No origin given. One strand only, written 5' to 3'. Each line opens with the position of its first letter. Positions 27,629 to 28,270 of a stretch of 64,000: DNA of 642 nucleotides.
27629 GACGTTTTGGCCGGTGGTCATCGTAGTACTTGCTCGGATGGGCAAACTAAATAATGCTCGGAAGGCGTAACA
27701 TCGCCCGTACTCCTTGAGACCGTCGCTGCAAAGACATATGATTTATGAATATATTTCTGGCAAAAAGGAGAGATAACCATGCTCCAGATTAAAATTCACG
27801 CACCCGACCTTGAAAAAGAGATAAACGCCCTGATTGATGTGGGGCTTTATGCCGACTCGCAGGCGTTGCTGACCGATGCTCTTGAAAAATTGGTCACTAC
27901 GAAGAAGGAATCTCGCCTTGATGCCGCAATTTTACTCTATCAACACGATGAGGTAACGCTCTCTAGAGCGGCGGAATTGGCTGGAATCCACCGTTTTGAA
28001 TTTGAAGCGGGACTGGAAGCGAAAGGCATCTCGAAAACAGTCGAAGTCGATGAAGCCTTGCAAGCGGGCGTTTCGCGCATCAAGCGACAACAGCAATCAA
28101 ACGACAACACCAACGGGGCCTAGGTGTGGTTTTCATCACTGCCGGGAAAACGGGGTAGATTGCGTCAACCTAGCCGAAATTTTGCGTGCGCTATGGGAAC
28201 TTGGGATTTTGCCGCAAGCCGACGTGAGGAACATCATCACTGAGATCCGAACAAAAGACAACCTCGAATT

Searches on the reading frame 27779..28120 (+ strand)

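Call 96: search_protein_families(library=pfam, proteins=[window:27779-28120:+], max_evalue=0.0001)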
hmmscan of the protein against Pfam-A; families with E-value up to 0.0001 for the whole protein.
window:27779-28120:+ (114 aa): 1 family
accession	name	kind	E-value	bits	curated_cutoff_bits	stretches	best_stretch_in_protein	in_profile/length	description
PF03683.19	UPF0175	-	5.6e-11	42.4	27.9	1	40-93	15-69/75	Uncharacterised protein family (UPF0175)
